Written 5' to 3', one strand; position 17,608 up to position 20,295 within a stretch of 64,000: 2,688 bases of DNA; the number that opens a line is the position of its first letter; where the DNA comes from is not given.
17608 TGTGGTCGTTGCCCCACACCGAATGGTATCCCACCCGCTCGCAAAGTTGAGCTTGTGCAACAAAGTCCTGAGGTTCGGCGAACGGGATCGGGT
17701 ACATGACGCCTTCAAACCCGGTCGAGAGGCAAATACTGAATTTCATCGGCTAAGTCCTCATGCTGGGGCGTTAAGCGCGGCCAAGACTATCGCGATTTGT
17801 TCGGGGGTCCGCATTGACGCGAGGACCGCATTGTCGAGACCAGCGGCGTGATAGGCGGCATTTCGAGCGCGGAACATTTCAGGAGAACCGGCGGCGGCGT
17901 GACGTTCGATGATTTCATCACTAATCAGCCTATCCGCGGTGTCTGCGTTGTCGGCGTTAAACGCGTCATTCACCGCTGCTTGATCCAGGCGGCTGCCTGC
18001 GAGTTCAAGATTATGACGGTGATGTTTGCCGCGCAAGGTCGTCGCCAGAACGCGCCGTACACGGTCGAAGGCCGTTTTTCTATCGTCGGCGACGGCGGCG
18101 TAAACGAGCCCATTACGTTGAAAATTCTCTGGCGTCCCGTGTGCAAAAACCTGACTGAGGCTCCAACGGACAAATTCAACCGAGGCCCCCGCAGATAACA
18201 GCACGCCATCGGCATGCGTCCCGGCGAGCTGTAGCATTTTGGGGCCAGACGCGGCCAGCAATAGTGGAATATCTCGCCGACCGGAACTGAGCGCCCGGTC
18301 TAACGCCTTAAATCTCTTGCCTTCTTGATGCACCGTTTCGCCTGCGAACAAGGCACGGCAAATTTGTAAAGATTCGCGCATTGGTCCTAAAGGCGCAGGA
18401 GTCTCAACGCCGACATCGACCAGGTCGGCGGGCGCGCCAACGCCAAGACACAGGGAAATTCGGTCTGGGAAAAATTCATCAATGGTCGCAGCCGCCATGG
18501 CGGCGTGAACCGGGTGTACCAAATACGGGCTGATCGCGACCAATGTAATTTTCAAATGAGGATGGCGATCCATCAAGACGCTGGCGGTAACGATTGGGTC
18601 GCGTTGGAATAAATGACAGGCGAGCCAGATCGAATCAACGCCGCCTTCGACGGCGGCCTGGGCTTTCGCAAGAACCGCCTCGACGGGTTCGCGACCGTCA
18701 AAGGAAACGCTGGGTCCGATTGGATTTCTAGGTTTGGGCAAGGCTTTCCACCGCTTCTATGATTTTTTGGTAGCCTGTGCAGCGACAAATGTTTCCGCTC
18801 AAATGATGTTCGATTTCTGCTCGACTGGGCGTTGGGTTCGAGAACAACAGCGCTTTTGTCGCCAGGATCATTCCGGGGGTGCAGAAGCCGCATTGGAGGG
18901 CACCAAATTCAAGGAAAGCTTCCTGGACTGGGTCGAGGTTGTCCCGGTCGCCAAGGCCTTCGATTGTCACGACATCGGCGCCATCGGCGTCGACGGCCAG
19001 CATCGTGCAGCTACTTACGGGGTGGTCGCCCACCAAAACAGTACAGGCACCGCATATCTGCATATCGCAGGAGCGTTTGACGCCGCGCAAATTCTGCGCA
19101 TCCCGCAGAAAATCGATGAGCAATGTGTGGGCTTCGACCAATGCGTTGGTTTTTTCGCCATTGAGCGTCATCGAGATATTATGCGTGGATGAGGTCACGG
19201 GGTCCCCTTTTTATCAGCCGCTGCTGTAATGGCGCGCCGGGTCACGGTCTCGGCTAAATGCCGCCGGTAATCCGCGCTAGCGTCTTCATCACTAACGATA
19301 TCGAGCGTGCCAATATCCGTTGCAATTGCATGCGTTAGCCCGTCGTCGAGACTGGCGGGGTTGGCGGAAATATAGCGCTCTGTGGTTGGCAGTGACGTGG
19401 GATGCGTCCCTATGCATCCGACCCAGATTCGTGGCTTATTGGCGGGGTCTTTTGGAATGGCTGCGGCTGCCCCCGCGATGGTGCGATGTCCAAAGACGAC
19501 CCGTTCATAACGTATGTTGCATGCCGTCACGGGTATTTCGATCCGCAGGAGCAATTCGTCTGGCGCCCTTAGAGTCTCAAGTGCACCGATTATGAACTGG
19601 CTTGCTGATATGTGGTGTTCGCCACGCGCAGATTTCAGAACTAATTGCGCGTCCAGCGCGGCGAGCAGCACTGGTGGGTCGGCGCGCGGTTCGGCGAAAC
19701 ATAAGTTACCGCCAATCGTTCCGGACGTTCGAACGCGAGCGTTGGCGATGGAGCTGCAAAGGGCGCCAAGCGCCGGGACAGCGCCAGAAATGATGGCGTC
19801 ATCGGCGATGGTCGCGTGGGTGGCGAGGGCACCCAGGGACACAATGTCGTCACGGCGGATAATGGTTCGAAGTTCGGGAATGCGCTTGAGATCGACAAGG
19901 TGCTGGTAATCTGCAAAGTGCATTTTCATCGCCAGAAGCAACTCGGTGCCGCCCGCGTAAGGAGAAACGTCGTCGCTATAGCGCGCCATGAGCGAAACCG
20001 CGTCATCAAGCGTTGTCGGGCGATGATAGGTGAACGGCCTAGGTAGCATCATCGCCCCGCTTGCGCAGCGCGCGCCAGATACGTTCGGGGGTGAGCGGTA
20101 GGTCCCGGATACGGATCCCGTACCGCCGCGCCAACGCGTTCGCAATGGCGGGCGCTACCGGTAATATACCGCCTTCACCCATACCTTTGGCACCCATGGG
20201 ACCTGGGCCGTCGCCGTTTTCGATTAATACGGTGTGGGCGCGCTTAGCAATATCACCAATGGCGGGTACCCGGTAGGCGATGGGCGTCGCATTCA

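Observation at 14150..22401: Uncharacterised 8 kb operon: Mo-hydroxylase L-M-S, two LLM oxidoreductases, an ICL/PEP-mutase lyase, a double-hotdog thioesterase and an SDR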

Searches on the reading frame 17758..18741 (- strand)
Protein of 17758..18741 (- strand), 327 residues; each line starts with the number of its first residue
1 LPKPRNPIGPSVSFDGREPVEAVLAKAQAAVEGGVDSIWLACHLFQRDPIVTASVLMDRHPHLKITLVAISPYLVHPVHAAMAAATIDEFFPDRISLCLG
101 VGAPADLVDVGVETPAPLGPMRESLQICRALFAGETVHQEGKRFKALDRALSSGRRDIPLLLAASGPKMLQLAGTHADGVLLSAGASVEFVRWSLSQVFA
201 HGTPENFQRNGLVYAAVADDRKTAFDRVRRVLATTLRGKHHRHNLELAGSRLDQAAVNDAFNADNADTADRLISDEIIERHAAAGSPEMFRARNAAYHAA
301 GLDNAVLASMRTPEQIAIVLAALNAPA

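Call 5: search_protein_families(library=pfam, proteins=[window:17758-18741:-])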
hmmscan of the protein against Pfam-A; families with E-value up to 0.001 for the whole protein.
window:17758-18741:- (327 aa): 1 family
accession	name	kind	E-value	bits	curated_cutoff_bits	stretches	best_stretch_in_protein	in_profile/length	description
PF00296.26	Bac_luciferase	-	9.7e-46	157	27.9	1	18-303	20-313/314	Luciferase-like monooxygenase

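Call 6: search_protein_families(library=ncbifam, proteins=[window:17758-18741:-])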
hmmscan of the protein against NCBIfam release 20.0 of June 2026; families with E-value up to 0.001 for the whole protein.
window:17758-18741:- (327 aa): 21 families
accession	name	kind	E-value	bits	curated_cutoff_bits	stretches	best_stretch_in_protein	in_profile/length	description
NF002619.0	PRK02271.1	equivalog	1.4e-38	133.1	276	1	14-310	7-308/329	5,10-methylenetetrahydromethanopterin reductase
TIGR03555.1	F420_mer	equivalog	2.2e-28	99.6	348.7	1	18-315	9-312/325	5,10-methylenetetrahydromethanopterin reductase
TIGR03841.1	F420_Rv3093c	subfamily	2.7e-25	89.4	213.65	1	21-309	10-296/298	LLM class F420-dependent oxidoreductase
TIGR04024.1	F420_NP1902A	hypoth_equivalog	9.2e-24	83.8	345.4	1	16-309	10-312/330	TIGR04024 family LLM class F420-dependent oxidoreductase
TIGR03564.1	F420_MSMEG_4879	subfamily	6.5e-23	81.7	234.25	1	23-182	1-162/265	TIGR03564 family F420-dependent LLM class oxidoreductase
TIGR03857.1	F420_MSMEG_2249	hypoth_equivalog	1.7e-20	73.5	218.4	1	20-198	13-192/329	TIGR03857 family LLM class F420-dependent oxidoreductase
TIGR03559.1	F420_Rv3520c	subfamily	2.4e-18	66.3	335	1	13-304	7-321/325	LLM class F420-dependent oxidoreductase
TIGR03842.1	F420_CPS_4043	hypoth_equivalog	4.8e-18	65.3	295.45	1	12-200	4-186/329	TIGR03842 family LLM class F420-dependent oxidoreductase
TIGR03621.1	F420_MSMEG_2516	subfamily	2.7e-17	62.8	213.15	1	13-207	6-195/295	TIGR03621 family F420-dependent LLM class oxidoreductase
TIGR03885.1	flavin_revert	hypoth_equivalog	1.2e-11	44.4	398.7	1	62-259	61-265/315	TIGR03885 family FMN-dependent LLM class oxidoreductase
TIGR03557.1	F420_G6P_family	subfamily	1.1e-10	41.1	210.4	1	67-245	67-244/316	TIGR03557 family F420-dependent LLM class oxidoreductase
TIGR03619.1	F420_Rv2161c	subfamily_domain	1.3e-10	41.3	166.9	1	65-234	63-204/247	TIGR03619 family F420-dependent LLM class oxidoreductase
TIGR03620.1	F420_MSMEG_4141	subfamily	4.7e-10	39.3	219.8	1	22-312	19-263/280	TIGR03620 family F420-dependent LLM class oxidoreductase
TIGR03554.1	F420_G6P_DH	equivalog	8e-10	38.2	420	1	62-307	65-308/331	glucose-6-phosphate dehydrogenase (coenzyme-F420)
TIGR03617.1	F420_MSMEG_2256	subfamily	3.8e-08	32.6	278.15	1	27-309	1-300/318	TIGR03617 family F420-dependent LLM class oxidoreductase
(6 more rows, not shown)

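Call 32: search_solved_structures(query=window:17758-18741:-, max_evalue=0.00001)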
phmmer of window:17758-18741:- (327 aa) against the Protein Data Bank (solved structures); distinct sequences matched with E-value up to 0.00001: 11.
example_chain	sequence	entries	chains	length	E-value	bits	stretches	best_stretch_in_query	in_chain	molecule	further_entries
8qpl_A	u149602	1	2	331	1.7e-23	86.7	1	12-294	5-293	5,10-methylenetetrahydromethanopterin reductase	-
8qq8_A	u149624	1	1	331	1.7e-23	86.7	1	12-294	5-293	5,10-methylenetetrahydromethanopterin reductase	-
8qpm_A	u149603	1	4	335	1.8e-23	86.6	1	12-294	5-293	5,10-methylenetetrahydromethanopterin reductase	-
1z69_A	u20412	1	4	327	2.7e-20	76.2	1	16-310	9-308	Coenzyme F420-dependent N(5),N(10)-methylenetetrahydromethanopterin reductase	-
1f07_A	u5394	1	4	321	1.3e-17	67.4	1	12-191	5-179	COENZYME F420-DEPENDENT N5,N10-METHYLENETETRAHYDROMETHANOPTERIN REDUCTASE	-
9hav_A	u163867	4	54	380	3.6e-11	46.2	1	9-197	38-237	Luciferase family protein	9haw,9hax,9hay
5lxe_A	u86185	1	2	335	2.3e-10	43.6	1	57-306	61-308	F420-dependent glucose-6-phosphate dehydrogenase 1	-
1ezw_A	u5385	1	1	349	3.2e-09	39.8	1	29-315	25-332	COENZYME F420-DEPENDENT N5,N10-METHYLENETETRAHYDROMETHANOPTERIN REDUCTASE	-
3b4y_A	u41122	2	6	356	1.6e-07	34.2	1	67-197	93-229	PROBABLE F420-DEPENDENT GLUCOSE-6-PHOSPHATE DEHYDROGENASE FGD1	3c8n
1rhc_A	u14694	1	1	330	4.8e-07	32.7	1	7-187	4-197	F420-dependent alcohol dehydrogenase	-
9fp4_A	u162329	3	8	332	5.2e-07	32.6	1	20-224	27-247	F420-dependent hydroxymycolic acid dehydrogenase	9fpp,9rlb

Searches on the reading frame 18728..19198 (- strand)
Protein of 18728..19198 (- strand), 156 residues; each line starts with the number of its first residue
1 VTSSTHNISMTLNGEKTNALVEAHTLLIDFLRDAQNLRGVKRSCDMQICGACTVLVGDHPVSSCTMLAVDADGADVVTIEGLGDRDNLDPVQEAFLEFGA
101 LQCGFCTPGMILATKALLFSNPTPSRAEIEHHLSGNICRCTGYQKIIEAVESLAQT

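Call 5: search_protein_families(library=pfam, proteins=[window:18728-19198:-])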
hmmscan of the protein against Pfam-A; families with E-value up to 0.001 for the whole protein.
window:18728-19198:- (156 aa): 3 families
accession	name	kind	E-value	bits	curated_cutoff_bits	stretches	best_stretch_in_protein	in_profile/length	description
PF01799.25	Fer2_2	-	2.4e-33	114.5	30.3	1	78-151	1-75/75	[2Fe-2S] binding domain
PF00111.32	Fer2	-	7.6e-07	29.4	21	1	11-64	2-55/77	2Fe-2S iron-sulfur cluster binding domain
PF13085.11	Fer2_3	-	3.6e-05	24.2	27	1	41-82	49-89/107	2Fe-2S iron-sulfur cluster binding domain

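Call 6: search_protein_families(library=ncbifam, proteins=[window:18728-19198:-])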
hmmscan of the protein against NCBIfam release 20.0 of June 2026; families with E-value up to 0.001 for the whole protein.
window:18728-19198:- (156 aa): 15 families
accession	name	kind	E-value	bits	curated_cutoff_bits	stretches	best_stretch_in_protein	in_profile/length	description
NF041020.1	glyceraldDH_gamma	equivalog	8.1e-55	184.9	290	1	6-155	11-160/164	glyceraldehyde dehydrogenase subunit gamma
NF043084.2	XdhC_XDHase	equivalog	7.2e-52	174.9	217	1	7-153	2-149/151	xanthine dehydrogenase subunit XdhC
TIGR03193.1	4hydroxCoAred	equivalog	3.1e-50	170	257.8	1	9-153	3-147/148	4-hydroxybenzoyl-CoA reductase subunit gamma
TIGR03198.1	pucE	equivalog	5.5e-50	168.7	254.3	1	7-154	3-149/151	xanthine dehydrogenase subunit E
NF045668.1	pterin_aldehy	equivalog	1.1e-43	149.4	1100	1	9-154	4-152/905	molybdopterin-dependent aldehyde oxidoreductase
NF007387.0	PRK09908.1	equivalog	9.6e-42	142.1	212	1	3-154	4-156/159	xanthine dehydrogenase iron sulfur-binding subunit XdhC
TIGR03311.1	Se_dep_XDH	equivalog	6e-41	140.4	830.45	1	9-154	2-144/848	selenium-dependent xanthine dehydrogenase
NF008514.0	PRK11433.1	equivalog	1.3e-40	139.3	322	2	4-118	49-163/218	aldehyde dehydrogenase iron-sulfur subunit PaoA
TIGR02963.1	xanthine_xdhA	equivalog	2.2e-37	128.8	467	1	15-153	8-157/468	xanthine dehydrogenase small subunit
TIGR02969.1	mam_aldehyde_ox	subfamily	8.2e-29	99.7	1912.3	1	12-155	7-162/1330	aldehyde oxidase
TIGR03313.1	Se_sel_red_Mo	hypoth_equivalog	2.2e-15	55.4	1101.9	1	11-152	2-143/951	molybdopterin-dependent oxidoreductase Mo/Fe-S-binding subunit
NF009226.0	PRK12576.1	equivalog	9.2e-05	21.9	344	1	40-83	56-101/317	succinate dehydrogenase/fumarate reductase iron-sulfur subunit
NF009051.0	PRK12385.1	equivalog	0.00014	21.4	333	1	16-83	33-95/244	succinate dehydrogenase/fumarate reductase iron-sulfur subunit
TIGR00384.1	dhsB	subfamily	0.00056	19.4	88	1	40-83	45-88/222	succinate dehydrogenase and fumarate reductase iron-sulfur protein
NF004616.0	PRK05950.1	subfamily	0.0007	18.8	228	1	38-83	52-96/238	succinate dehydrogenase iron-sulfur subunit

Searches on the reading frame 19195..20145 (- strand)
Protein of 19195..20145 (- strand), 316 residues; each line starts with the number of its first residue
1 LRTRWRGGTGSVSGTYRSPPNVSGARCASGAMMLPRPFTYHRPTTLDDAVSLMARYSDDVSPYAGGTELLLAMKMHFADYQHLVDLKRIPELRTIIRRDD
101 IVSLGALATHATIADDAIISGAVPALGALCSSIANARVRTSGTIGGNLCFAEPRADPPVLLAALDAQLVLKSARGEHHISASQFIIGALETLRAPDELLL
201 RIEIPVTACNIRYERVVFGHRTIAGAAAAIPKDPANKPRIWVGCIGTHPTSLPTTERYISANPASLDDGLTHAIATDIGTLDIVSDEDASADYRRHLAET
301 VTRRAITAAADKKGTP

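Call 5: search_protein_families(library=pfam, proteins=[window:19195-20145:-])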
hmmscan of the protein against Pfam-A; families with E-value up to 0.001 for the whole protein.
window:19195-20145:- (316 aa): 2 families
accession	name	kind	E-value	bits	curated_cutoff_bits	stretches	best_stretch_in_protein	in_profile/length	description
PF00941.27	FAD_binding_5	-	1.8e-46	158.5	27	1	37-206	2-169/170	FAD binding domain in molybdopterin dehydrogenase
PF03450.22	CO_deh_flav_C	-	7.2e-06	26.5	25.5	1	230-308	24-101/102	CO dehydrogenase flavoprotein C-terminal domain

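Call 6: search_protein_families(library=ncbifam, proteins=[window:19195-20145:-])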
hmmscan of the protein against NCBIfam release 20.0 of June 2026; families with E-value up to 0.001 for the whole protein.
window:19195-20145:- (316 aa): 7 families
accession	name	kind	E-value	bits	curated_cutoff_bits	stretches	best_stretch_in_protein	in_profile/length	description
NF041019.1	glyceraldDH_beta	equivalog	4.4e-46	157.4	350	1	33-308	1-279/280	glyceraldehyde dehydrogenase subunit beta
NF007427.0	PRK09971.1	equivalog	1.3e-34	119.7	287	1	39-314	6-288/292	xanthine dehydrogenase FAD-binding subunit XdhB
NF043083.1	XdhB_XDHase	equivalog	2.7e-34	118.6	310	1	39-314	6-288/289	xanthine dehydrogenase subunit XdhB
TIGR03195.1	4hydrxCoA_B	equivalog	2.5e-27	95.9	404.55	2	37-150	4-116/321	4-hydroxybenzoyl-CoA reductase subunit beta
TIGR02963.1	xanthine_xdhA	equivalog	3.7e-27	95.1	467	1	40-305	195-464/468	xanthine dehydrogenase small subunit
TIGR03199.1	pucC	equivalog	2.7e-20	72.8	306.05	1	43-297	1-257/264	xanthine dehydrogenase subunit C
TIGR03312.1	Se_sel_red_FAD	hypoth_equivalog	1.5e-08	34.2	241.5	1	40-258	4-207/257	molybdopterin-dependent oxidoreductase FAD-binding subunit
